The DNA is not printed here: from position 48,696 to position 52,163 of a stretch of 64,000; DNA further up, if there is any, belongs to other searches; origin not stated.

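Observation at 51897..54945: Three hsdR 5' ends, two of them stubs cut at the same nucleotide: serial cassette insertion at a fixed site ~105 nt into hsdR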

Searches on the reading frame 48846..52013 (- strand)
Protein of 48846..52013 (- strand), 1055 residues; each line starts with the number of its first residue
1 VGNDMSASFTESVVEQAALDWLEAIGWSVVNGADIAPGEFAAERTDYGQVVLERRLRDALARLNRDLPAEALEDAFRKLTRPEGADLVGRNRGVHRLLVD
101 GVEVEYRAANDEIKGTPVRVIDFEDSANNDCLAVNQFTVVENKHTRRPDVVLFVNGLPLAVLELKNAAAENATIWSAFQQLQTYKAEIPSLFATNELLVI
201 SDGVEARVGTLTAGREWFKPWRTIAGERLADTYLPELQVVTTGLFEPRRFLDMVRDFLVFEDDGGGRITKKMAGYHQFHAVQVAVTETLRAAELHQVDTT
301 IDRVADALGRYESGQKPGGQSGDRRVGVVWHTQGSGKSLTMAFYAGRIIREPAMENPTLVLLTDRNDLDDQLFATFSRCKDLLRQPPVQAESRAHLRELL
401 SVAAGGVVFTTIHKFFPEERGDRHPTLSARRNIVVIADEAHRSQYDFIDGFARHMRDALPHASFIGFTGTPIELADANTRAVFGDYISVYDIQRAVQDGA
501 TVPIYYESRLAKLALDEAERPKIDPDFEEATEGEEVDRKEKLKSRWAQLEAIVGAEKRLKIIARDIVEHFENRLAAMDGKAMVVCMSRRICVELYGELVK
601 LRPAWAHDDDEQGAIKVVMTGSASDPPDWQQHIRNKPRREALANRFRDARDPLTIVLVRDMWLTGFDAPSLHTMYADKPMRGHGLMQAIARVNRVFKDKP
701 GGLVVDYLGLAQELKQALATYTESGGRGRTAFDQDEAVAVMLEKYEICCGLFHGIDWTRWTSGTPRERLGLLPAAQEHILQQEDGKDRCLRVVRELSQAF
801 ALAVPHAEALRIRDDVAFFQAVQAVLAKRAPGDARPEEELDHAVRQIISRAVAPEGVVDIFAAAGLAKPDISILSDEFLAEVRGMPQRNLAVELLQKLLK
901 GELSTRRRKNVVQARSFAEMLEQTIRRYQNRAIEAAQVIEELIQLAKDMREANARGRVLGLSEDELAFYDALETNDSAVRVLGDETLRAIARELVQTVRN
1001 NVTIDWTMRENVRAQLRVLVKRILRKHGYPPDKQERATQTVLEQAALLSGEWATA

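Call 5: search_protein_families(library=pfam, proteins=[window:48846-52013:-], max_evalue=0.01)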
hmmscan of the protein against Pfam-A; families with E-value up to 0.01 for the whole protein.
window:48846-52013:- (1055 aa): 6 families
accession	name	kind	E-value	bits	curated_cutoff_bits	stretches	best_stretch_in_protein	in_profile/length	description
PF11867.13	T1RH-like_C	-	1.4e-136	455.7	26.8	1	724-1049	1-327/329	Type I restriction enzyme HindI endonuclease subunit-like, C-terminal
PF18766.7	SWI2_SNF2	-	1.4e-77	260.7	26.7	1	276-539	1-220/221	SWI2/SNF2 ATPase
PF04313.20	HSDR_N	-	3.1e-49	168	25.1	1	9-217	2-198/198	Type I restriction enzyme R protein N terminus (HSDR_N)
PF22679.2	T1R_D3-like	-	7.2e-20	72.4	27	1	640-707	87-156/158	Type I restriction enzyme subunit R domain 3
PF04851.21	ResIII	-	1.9e-17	64.1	22.5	1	309-472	20-163/164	Type III restriction enzyme, res subunit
PF00270.35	DEAD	-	3.3e-05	24.1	26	1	333-473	23-163/167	DEAD/DEAH box helicase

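Call 6: search_protein_families(library=padloc, proteins=[window:48846-52013:-], max_evalue=0.001)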
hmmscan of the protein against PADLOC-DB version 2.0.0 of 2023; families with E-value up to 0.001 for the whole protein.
window:48846-52013:- (1055 aa): 12 families
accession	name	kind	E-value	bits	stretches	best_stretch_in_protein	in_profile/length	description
PDLC03040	REase_I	-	0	1134.7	2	320-1051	283-1024/1029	Type I restriction enzyme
PDLC03044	REase_I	-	1.6e-69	233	3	326-588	271-542/1034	Type I restriction enzyme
PDLC03041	REase_I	-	4.9e-68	228.1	3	320-576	332-586/1099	Type I restriction enzyme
PDLC03048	REase_I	-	1.1e-54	184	2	109-587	81-513/976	Type I restriction enzyme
PDLC03046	REase_I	-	4.6e-25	85.7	2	645-707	666-728/1025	Type I restriction enzyme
PDLC03045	REase_I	-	7.1e-21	71.9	2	325-507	285-472/995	Type I restriction enzyme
PDLC04934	PDC-S15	-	1.2e-09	35.8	1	918-1045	282-408/416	-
PDLC03043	REase_I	-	4.9e-09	33.7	1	119-262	123-266/313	Type I restriction enzyme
PDLC03049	REase_I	-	1.2e-07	28.2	1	433-609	286-452/807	Type I restriction enzyme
PDLC02704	PbeA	-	1.5e-05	21.7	1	428-562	380-519/682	PbeA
PDLC02707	PbeA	-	4.3e-05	20.3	1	327-571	271-521/672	PbeA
PDLC04927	PDC-S15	-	5.2e-05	20.3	1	922-1044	292-408/422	-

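Call 9: find_related_loci(query=window:48846-52001:-, collection=genome_contigs, flank=10000)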
Query window:48846-52001:- (1051 aa) in genome_contigs; peptide patterns used: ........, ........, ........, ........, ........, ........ (x = any residue, [..] = any of these).
600 stretches matched a pattern (row limit reached: there are more); 585 encode a relative of the query (tblastn E <= 1e-3); the best 80 are kept; 80 distinct loci.
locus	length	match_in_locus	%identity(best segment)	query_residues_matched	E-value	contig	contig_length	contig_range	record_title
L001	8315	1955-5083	84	5-1051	0e+0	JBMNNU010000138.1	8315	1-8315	MAG: Chloroflexota bacterium isolate SBF912SR1HQ0014 scaffold_30023_c1, whole genome shotgun sequence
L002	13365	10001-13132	85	4-1051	0e+0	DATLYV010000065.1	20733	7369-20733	MAG TPA_asm: Candidatus Binatia bacterium isolate SMAG_U13281 k141_99703, whole genome shotgun sequence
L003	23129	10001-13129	85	5-1051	0e+0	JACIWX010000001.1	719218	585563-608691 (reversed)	MAG: Chloroflexota bacterium isolate MAG-37 Chloroflexota_E3_bin22_Scaffold_1, whole genome shotgun sequence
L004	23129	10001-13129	83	5-1051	0e+0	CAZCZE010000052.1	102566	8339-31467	MAG TPA_asm: uncultured Gammaproteobacteria bacterium isolate binchicken_co31_201 genome assembly, contig: k141_3927728,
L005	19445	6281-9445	83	4-1051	0e+0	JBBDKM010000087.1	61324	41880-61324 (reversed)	MAG: Thermoanaerobaculia bacterium isolate LejiaA_69_48 Lejia_A_870_length_61324_cov_28, whole genome shotgun sequence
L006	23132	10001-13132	84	5-1051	0e+0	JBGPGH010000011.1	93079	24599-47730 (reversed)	MAG: Gemmatimonadaceae bacterium isolate OBJ_0618_7090110_47 k141_1570134_length_93079_cov_21.9082, whole genome shotgun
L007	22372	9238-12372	83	4-1051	0e+0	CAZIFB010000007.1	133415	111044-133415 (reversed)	MAG TPA_asm: uncultured candidatus Brocadiaceae bacterium isolate SRP237561_co1_222 genome assembly, contig: NODE_145_le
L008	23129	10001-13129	83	4-1049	0e+0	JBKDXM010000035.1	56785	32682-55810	MAG: Planctomycetota bacterium isolate samp_4376_VAMB_356 samp_4376_139346, whole genome shotgun sequence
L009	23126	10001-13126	84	4-1049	0e+0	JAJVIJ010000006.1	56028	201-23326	MAG: Rhodocyclaceae bacterium isolate Bin_77 c_000000001872, whole genome shotgun sequence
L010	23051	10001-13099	84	3-1040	0e+0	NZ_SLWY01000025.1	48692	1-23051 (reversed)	Plasticicumulans lactativorans strain DSM 25287 Ga0310538_125, whole genome shotgun sequence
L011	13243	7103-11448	83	4-1048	0e+0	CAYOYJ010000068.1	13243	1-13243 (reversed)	MAG TPA_asm: uncultured Syntrophales bacterium isolate binchicken_co87_378 genome assembly, contig: NODE_6404_length_132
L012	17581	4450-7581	82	5-1051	0e+0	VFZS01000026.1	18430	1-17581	MAG: Acidobacteria bacterium isolate K_DeepCast_250m_m1_110 K_DeepCast_250m_m1_110_Ga0194125_10005884, whole genome shot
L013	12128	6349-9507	82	3-1049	0e+0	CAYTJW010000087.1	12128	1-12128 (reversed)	MAG TPA_asm: uncultured Thermoanaerobaculia bacterium isolate binchicken_co66_87 genome assembly, contig: NODE_7967_leng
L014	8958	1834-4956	82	7-1051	0e+0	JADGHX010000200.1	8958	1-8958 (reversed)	MAG: Steroidobacteraceae bacterium isolate HOG51 NODE_5411_length_8958_cov_9.374309, whole genome shotgun sequence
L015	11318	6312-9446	82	4-1051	0e+0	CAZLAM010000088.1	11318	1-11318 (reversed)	MAG TPA_asm: uncultured Eubacteriales bacterium isolate binchicken_co255_92 genome assembly, contig: k141_3757197, whole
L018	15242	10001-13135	82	3-1051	0e+0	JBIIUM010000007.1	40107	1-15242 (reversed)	MAG: Burkholderiales bacterium isolate ME2004-09-02_3300034061_group2_bin106 Rohwer_bin2335_scaffold_433_c1, whole genom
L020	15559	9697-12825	81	5-1051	0e+0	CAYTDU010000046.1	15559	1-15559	MAG TPA_asm: uncultured Gemmatimonadaceae bacterium isolate binchicken_co334_134 genome assembly, contig: NODE_6624_leng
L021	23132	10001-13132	81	1-1051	0e+0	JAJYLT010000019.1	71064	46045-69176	MAG: Acidobacteria bacterium isolate DBS2-1.bin89 NODE_635_length_71064_cov_11.044673, whole genome shotgun sequence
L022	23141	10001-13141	80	1-1051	0e+0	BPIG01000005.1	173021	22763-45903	MAG: Tepidiforma sp. KatS3mg064 DNA, contig_17035, whole genome shotgun sequence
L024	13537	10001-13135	80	3-1051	0e+0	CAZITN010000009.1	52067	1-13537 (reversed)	MAG TPA_asm: uncultured Thermodesulfovibrio sp. isolate binchicken_co172_180 genome assembly, contig: NODE_362_length_52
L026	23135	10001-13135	78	4-1051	0e+0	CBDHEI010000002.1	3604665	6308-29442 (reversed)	MAG: Dehalococcoidia bacterium isolate 8c643066-d586-4031-88eb-ae6791ed655d genome assembly, contig: contig_2, whole gen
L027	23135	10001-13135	79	4-1051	0e+0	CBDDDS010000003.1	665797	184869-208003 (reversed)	MAG: Dehalococcoidia bacterium isolate db2bbbab-11a9-477a-bdcc-a3d7ed85a633 genome assembly, contig: contig_3, whole gen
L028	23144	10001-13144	78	1-1051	0e+0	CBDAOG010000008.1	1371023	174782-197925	MAG: Dehalococcoidia bacterium isolate 0aa05121-dee9-464a-b52f-06bcf9350706 genome assembly, contig: contig_8, whole gen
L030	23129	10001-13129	77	4-1051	0e+0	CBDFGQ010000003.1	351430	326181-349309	MAG: Dehalococcoidia bacterium isolate 3299a7fc-3b8b-4791-927a-3a74d6ed150b genome assembly, contig: contig_3, whole gen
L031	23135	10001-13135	78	4-1051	0e+0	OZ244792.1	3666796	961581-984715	MAG: Dehalococcoidia bacterium isolate ad4dcc4a-e611-4ae4-9ebb-ef3820abf337 genome assembly, chromosome: 1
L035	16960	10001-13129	78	4-1051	0e+0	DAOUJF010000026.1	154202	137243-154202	MAG TPA_asm: Dehalococcoidia bacterium isolate S32_247 k113_1461462, whole genome shotgun sequence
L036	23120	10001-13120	79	4-1051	0e+0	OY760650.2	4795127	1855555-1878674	MAG: Terriglobia bacterium isolate 5d79d33f-5ea2-468b-941e-0445094ce055 genome assembly, chromosome: 1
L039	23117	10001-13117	79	6-1051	0e+0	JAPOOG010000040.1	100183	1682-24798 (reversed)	MAG: Bryobacterales bacterium isolate APA_bin_29 c_000000402628, whole genome shotgun sequence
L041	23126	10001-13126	78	3-1051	0e+0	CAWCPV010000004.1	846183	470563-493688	MAG: uncultured Gammaproteobacteria bacterium isolate MFD04944.bin.2.154 genome assembly, contig: contig_20891, whole ge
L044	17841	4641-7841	78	1-1051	0e+0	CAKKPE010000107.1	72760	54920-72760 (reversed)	bacterium isolate Hainich-H32-bin143-1 genome assembly, contig: H32-bin143_1_Hain_PNK108_H32_02um_73_length_72760_cov_7,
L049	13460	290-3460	76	2-1051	0e+0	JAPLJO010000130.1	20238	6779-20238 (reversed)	MAG: Deltaproteobacteria bacterium isolate LacPavin_0920_SED2_MAG_54_12 LacPavin_0920_SED2_scaffold_470046, whole genome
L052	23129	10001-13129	77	6-1051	0e+0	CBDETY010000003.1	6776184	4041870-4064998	MAG: Candidatus Latescibacterota bacterium isolate 4ecebec3-674b-4d24-a34d-cb651c760dca genome assembly, contig: contig_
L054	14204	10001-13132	77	5-1051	0e+0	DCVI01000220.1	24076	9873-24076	MAG TPA_asm: Syntrophaceae bacterium UBA2192 UBA2192_contig_41850, whole genome shotgun sequence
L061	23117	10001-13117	78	4-1051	0e+0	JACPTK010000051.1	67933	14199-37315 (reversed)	MAG: Betaproteobacteria bacterium isolate NC_groundwater_730_Ag_S-0.65um_65_27 S37_SO-6_scaffold_340852, whole genome sh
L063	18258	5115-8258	84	4-1051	0e+0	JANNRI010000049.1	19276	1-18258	MAG: Burkholderiales bacterium isolate SOY_31_metabat_365 SOY_31_k141_1927576, whole genome shotgun sequence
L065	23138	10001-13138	77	3-1051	0e+0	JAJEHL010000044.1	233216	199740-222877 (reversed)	MAG: Candidatus Latescibacterota bacterium isolate p16x60bins.49 k141_861781, whole genome shotgun sequence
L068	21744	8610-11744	76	4-1051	0e+0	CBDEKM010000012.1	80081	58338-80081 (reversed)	MAG: bacterium isolate fecf1fe2-d5d3-4dbd-a99f-11e0e87e1ef0 genome assembly, contig: contig_12, whole genome shotgun seq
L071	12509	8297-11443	77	2-1051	0e+0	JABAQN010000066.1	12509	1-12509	MAG: Steroidobacteraceae bacterium isolate Bin_2 c_000000010473, whole genome shotgun sequence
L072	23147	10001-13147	77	2-1051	0e+0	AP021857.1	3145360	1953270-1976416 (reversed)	Candidatus Desulfobacillus denitrificans DNA, complete genome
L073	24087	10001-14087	77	4-1051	0e+0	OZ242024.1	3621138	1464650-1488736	MAG: Dehalococcoidia bacterium isolate d43f8009-68d3-414f-887a-1f958e937587 genome assembly, chromosome: 1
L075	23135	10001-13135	77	4-1051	0e+0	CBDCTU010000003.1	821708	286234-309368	MAG: Dehalococcoidia bacterium isolate 3d670e24-0b6f-4f35-9e2a-ae370501de79 genome assembly, contig: contig_3, whole gen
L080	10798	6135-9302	75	3-1051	0e+0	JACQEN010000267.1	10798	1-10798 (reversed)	MAG: Deltaproteobacteria bacterium isolate NC_groundwater_1022_Pr1_S-0.65um_62_10 Montesol18_Sp65_coassembly_scaffold_12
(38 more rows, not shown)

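Call 67: search_dna_similar(query=window:48846-52001:-, collection=plasmids, mode=protein, max_rows=12, max_evalue=1e-50)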
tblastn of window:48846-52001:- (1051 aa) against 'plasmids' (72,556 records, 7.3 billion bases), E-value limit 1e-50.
Records with a match: 675; places in all: 688; records where one place covers at least 80% of the query: 190.
Best place of each record, by identity: 60-80% 1; <60% 674.
By first word of the organism name: Klebsiella 355; Acinetobacter 42; Acetobacter 23; Vibrio 17; Pseudomonas 15; Escherichia 10; Bacillus 8; Moraxella 8; Deinococcus 5; Raoultella 5; and 103 more.
By predicted mobility (MOB-suite, as given by PLSDB): conjugative 416; non-mobilizable 168; mobilizable 91.
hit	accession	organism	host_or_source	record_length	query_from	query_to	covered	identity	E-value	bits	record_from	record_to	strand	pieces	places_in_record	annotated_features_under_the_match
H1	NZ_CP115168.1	Deinococcus aquaticus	Freshwater stream system, activated ...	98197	1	1045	99%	56.3%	0e+0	1137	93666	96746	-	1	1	type I restriction endonuclease subunit R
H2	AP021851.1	Deinococcus grandis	-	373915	1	1045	99%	56.0%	0e+0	1139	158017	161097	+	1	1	DEAD/DEAH box helicase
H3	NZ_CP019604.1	Croceicoccus marinus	-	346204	3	1050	100%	54.5%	0e+0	1081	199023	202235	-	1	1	type I restriction endonuclease subunit R | hypothetical protein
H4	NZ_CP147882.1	Roseomonas mucosa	cell culture,Styx glacier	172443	7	1040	93%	57.7%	0e+0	1114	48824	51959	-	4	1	type I restriction endonuclease subunit R | DUF3387 domain-containing protein | hypothetical protein (x2)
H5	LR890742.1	Klebsiella pneumoniae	Homo sapiens,fluid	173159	3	1049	100%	54.0%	0e+0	1111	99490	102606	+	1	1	none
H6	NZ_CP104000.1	Ketogulonicigenium vulgare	Tenebrio molitor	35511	4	1041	99%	53.8%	0e+0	1079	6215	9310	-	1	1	type I restriction endonuclease subunit R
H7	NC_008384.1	Rhizobium johnstonii 3841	-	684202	3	1051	100%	52.6%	0e+0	1038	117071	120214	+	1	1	type I restriction endonuclease subunit R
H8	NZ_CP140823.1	Rhizobium johnstonii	Trifolium pratense,whole organism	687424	3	1051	100%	52.6%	0e+0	1038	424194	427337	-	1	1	type I restriction endonuclease subunit R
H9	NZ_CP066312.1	Azotobacter chroococcum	single,soil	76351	5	1048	99%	52.6%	0e+0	1002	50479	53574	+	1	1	type I restriction endonuclease subunit R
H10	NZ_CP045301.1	Azotobacter salinestris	cell culture,soil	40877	5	1048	99%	52.6%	0e+0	997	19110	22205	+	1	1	type I restriction endonuclease subunit R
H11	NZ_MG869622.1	Polaromonas sp. H8N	Hansbreen Glacier, Spitsbergen, surface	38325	4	1051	100%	51.8%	0e+0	1002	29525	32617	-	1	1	type I restriction endonuclease subunit R | lysozyme inhibitor LprI family protein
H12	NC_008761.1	Polaromonas naphthalenivorans CJ2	-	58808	5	1048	99%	51.5%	0e+0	997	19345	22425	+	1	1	type I restriction endonuclease subunit R | hypothetical protein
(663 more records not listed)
